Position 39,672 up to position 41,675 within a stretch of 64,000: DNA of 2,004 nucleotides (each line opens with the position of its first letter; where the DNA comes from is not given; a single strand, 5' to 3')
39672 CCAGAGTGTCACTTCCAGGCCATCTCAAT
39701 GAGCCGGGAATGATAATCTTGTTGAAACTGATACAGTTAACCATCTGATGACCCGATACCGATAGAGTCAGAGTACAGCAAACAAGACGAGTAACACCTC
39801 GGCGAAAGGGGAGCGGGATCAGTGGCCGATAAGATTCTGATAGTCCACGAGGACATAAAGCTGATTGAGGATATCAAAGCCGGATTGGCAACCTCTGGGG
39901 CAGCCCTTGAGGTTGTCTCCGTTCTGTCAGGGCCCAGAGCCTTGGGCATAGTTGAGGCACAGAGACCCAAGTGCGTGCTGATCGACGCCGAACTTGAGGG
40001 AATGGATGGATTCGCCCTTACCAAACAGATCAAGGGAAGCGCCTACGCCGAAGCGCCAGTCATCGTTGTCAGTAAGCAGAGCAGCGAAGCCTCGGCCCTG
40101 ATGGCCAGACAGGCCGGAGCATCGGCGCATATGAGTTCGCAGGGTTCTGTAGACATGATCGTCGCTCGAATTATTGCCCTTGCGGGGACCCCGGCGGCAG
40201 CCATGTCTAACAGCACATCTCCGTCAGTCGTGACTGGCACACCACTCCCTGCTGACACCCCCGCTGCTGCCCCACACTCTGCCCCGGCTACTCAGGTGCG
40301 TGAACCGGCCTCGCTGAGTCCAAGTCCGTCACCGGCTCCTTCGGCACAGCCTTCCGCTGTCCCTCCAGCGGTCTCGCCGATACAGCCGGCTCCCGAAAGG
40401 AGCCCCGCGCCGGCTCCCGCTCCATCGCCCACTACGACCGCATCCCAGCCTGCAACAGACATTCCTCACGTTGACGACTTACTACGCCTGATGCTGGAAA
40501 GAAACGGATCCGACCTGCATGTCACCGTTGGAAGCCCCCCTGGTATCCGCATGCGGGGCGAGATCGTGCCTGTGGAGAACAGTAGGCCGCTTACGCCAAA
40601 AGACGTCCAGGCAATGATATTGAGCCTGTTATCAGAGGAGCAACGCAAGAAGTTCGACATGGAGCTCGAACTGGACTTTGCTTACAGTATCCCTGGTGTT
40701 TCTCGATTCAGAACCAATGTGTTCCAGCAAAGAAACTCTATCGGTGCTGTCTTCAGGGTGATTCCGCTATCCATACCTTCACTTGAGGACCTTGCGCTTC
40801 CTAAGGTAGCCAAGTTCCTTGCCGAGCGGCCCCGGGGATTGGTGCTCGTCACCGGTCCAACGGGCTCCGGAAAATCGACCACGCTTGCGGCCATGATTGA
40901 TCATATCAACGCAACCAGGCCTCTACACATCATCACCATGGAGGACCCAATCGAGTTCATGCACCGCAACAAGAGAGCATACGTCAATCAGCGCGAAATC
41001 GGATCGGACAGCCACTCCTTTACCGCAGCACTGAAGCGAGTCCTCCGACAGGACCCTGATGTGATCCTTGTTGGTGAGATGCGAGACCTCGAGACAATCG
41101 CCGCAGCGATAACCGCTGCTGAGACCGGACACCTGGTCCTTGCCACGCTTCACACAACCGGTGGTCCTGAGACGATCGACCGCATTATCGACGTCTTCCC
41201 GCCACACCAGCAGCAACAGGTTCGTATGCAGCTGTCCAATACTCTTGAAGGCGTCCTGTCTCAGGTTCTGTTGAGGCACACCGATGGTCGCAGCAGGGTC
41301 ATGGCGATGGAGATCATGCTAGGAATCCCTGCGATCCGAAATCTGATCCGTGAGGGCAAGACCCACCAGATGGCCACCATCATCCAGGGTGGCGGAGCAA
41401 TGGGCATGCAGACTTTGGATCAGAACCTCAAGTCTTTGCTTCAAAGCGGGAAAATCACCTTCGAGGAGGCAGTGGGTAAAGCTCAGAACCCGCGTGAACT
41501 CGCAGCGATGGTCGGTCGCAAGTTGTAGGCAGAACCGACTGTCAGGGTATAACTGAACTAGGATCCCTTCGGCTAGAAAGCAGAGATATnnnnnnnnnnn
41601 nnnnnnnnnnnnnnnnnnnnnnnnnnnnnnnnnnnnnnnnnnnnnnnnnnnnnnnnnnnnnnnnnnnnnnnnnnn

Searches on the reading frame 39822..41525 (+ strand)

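Call 33: search_protein_families(library=pfam, proteins=[window:39822-41525:+], max_evalue=1e-8)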
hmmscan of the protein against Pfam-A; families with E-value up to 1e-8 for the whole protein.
window:39822-41525:+ (568 aa): 2 families
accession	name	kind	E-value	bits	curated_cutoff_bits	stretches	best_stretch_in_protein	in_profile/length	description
PF00437.27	T2SSE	-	2.1e-43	148.9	24.9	1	328-494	133-288/370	Type II/IV secretion system protein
PF00072.30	Response_reg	-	1.2e-14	54.8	30.2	1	5-115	1-108/111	Response regulator receiver domain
